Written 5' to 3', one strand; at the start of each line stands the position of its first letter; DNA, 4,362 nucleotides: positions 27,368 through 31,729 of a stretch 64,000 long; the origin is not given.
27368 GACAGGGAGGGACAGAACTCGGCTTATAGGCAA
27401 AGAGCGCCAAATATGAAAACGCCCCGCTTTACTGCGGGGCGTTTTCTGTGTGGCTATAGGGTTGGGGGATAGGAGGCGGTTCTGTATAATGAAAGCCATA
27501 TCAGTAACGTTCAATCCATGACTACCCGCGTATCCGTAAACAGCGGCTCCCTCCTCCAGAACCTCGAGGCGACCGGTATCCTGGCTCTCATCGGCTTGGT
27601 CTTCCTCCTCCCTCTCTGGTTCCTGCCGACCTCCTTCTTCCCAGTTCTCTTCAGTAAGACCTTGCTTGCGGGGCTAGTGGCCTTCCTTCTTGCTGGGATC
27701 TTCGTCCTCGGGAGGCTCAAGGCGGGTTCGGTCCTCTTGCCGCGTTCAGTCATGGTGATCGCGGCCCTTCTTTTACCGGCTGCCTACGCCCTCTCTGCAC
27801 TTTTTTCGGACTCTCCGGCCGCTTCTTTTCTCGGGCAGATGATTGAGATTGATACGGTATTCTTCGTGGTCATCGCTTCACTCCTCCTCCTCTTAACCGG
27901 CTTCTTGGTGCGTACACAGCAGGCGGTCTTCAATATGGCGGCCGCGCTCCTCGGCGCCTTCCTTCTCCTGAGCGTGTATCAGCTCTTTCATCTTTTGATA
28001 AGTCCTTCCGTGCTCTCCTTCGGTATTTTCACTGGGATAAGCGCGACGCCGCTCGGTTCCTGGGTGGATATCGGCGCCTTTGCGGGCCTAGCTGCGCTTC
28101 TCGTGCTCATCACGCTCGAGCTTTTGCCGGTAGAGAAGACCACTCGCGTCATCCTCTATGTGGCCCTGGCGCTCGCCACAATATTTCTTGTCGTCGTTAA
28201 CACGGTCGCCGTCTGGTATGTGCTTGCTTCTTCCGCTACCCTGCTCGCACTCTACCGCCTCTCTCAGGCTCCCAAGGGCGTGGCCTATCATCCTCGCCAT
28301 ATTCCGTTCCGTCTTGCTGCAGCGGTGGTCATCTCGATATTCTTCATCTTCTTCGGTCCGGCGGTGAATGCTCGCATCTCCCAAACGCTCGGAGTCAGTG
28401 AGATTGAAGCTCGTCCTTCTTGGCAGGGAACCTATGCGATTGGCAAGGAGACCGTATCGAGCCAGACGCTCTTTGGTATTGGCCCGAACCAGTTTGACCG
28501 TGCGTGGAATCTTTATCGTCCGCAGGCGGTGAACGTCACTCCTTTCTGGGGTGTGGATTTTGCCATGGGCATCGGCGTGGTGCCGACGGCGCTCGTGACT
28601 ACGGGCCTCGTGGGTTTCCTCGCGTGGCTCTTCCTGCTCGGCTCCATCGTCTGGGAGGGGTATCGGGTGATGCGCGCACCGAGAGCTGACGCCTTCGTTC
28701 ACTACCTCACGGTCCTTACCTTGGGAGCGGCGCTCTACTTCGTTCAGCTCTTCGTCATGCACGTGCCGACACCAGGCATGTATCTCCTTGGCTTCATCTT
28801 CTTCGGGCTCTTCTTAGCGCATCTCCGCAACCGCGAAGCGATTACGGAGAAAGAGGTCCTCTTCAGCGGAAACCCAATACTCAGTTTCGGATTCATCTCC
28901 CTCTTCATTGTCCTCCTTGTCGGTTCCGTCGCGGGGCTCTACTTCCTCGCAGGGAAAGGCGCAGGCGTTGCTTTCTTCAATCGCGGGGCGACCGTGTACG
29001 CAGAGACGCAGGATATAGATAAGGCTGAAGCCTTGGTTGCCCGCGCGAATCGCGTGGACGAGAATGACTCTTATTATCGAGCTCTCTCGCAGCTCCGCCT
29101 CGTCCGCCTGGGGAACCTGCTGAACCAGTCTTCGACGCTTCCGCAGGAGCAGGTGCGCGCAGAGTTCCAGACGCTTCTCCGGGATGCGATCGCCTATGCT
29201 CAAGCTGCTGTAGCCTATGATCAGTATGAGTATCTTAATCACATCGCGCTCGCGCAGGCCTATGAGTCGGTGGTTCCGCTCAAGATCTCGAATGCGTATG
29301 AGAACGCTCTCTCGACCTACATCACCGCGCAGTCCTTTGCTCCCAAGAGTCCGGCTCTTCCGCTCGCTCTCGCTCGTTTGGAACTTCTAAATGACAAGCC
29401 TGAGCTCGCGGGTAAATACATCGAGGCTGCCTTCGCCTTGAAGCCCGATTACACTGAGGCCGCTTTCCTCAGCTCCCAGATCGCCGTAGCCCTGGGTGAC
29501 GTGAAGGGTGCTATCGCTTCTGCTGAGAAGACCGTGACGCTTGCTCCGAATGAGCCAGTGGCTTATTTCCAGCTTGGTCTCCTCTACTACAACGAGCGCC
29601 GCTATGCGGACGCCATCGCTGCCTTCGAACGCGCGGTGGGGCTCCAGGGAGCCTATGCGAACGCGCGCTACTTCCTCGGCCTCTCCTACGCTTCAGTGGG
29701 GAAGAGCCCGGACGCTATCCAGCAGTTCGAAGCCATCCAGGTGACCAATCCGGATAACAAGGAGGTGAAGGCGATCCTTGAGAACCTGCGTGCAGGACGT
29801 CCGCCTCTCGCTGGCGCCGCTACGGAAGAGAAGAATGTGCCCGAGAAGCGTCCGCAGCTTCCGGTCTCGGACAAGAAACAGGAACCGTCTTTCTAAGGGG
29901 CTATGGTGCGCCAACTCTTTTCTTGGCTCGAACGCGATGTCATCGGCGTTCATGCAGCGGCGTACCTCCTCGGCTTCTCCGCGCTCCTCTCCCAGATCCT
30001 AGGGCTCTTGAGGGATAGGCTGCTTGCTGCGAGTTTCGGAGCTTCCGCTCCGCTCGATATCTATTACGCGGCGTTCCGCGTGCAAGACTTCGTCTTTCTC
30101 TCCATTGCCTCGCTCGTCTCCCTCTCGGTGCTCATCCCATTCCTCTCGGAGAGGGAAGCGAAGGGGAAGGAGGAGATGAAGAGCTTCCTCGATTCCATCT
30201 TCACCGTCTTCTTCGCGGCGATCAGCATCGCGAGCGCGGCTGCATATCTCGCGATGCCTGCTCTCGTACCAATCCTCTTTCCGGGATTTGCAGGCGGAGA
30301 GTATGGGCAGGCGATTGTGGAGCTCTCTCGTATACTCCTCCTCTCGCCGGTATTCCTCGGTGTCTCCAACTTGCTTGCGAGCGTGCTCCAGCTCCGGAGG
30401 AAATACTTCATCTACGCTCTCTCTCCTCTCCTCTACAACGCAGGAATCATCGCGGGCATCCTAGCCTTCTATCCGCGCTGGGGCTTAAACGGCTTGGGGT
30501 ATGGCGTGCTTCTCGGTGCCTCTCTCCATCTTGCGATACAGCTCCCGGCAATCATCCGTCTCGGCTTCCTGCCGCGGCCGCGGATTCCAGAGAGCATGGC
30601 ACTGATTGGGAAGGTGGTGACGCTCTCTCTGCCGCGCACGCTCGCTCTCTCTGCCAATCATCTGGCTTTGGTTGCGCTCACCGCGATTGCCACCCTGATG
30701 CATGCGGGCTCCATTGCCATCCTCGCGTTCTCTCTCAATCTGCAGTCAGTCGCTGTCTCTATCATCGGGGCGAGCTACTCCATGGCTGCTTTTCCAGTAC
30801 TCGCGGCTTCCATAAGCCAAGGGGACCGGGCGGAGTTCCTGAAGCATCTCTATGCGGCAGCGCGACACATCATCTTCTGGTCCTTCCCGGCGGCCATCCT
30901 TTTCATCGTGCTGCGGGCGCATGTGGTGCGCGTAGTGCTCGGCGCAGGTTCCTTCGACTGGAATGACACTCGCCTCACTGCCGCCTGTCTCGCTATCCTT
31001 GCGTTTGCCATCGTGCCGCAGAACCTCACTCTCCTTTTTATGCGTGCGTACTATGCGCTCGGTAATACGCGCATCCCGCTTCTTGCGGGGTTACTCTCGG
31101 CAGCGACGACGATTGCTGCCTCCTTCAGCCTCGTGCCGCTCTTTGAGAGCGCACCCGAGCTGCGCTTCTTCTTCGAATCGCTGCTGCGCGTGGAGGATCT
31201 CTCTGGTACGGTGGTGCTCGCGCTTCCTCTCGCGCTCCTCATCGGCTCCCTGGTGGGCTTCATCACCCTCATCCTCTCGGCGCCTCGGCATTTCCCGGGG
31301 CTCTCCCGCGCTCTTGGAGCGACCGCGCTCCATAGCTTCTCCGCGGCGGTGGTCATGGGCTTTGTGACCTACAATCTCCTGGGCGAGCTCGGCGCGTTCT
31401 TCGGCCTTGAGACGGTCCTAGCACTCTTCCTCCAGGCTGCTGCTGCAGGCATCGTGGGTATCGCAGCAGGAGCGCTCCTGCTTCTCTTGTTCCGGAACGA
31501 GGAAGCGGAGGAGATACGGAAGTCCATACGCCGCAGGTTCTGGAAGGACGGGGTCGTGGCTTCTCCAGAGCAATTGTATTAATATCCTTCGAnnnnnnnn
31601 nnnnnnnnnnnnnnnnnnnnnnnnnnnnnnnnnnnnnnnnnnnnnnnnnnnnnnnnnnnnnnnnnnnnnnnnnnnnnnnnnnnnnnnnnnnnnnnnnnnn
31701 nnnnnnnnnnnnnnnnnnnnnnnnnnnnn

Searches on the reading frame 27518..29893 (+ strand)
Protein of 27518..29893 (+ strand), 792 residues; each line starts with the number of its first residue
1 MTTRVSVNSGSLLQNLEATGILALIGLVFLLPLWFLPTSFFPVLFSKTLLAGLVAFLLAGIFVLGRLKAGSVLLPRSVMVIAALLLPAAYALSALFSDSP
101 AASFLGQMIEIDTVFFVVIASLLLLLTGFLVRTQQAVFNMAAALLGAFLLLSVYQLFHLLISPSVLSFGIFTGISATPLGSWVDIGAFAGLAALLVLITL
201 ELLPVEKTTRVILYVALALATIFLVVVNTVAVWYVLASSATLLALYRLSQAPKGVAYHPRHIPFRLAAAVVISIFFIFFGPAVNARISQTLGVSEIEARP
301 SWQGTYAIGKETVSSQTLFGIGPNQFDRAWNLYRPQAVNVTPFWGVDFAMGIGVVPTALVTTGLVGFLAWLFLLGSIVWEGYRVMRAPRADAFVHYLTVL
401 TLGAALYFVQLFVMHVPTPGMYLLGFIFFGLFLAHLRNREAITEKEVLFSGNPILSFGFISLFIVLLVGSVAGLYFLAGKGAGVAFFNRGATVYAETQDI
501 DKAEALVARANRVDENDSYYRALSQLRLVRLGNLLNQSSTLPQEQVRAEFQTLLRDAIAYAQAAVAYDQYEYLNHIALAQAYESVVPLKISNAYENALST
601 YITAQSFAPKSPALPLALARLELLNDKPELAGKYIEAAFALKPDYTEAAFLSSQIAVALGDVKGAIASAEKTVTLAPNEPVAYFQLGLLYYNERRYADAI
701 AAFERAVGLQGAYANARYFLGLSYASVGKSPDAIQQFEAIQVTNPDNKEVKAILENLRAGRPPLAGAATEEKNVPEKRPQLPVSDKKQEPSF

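Call 6: search_protein_families(library=pfam, proteins=[window:27518-29893:+], max_evalue=0.01)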
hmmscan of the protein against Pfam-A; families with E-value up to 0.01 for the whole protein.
window:27518-29893:+ (792 aa): 14 families
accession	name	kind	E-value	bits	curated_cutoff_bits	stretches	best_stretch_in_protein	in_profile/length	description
PF14559.12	TPR_19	-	5.8e-11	43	25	1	693-756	4-67/68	Tetratricopeptide repeat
PF13432.12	TPR_16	-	2.3e-10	41.2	32.7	2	685-747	2-64/65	Tetratricopeptide repeat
PF07719.23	TPR_2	-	3.7e-09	36.5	27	1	682-707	3-28/34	Tetratricopeptide repeat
PF13181.12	TPR_8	-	3.9e-08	33.3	25.7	1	682-710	3-31/34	Tetratricopeptide repeat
PF13428.12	TPR_14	-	6e-07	30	23.5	0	680-721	1-42/44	Tetratricopeptide repeat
PF12895.13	ANAPC3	-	1.7e-06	28.6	27.2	1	661-738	4-80/82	Anaphase-promoting complex, cyclosome, subunit 3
PF00515.34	TPR_1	-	1.7e-06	28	27.8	1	681-708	2-29/34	Tetratricopeptide repeat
PF13414.12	TPR_11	-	3.2e-06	27.2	26.8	0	657-692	5-40/42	TPR repeat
PF13371.12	TPR_9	-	8e-05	23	35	1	655-709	4-58/73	Tetratricopeptide repeat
PF13176.12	TPR_7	-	0.00091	19.6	27.9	0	682-706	1-25/36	Tetratricopeptide repeat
PF13174.12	TPR_6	-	0.00099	20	26.3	0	682-707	2-27/33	Tetratricopeptide repeat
PF13424.12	TPR_12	-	0.0018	18.9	30.1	1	682-738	5-69/77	Tetratricopeptide repeat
PF23914.1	TPR_CcmH_CycH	-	0.0018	18.6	42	1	652-748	56-155/158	Cytochrome c-type biogenesis protein H TPR domain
PF13431.12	TPR_17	-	0.0055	17.3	24.4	0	670-701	3-34/34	Tetratricopeptide repeat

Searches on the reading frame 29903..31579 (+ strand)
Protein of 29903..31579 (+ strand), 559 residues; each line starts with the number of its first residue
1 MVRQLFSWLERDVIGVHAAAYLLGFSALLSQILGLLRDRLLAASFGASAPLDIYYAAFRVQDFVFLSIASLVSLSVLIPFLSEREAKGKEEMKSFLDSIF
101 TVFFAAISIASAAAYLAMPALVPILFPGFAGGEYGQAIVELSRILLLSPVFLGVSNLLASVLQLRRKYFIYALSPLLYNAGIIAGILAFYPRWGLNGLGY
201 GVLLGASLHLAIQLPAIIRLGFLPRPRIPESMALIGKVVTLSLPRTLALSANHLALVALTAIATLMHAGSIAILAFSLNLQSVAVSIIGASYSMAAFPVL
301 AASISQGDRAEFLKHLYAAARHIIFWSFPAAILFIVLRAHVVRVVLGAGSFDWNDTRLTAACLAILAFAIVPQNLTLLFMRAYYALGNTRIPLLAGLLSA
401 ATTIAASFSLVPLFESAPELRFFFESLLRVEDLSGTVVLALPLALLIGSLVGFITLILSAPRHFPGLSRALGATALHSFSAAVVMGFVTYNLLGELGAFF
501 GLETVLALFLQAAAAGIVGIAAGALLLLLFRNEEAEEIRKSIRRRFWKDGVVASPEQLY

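Call 6: search_protein_families(library=pfam, proteins=[window:29903-31579:+], max_evalue=0.01)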
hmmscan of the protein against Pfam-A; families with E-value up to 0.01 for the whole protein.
window:29903-31579:+ (559 aa): 2 families
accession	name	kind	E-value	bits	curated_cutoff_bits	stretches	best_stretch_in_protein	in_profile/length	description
PF03023.19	MurJ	-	4.4e-60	204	27.4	1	41-415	1-376/451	Lipid II flippase MurJ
PF12732.12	YtxH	-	0.0014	19.5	37.5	0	516-545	4-33/71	YtxH-like protein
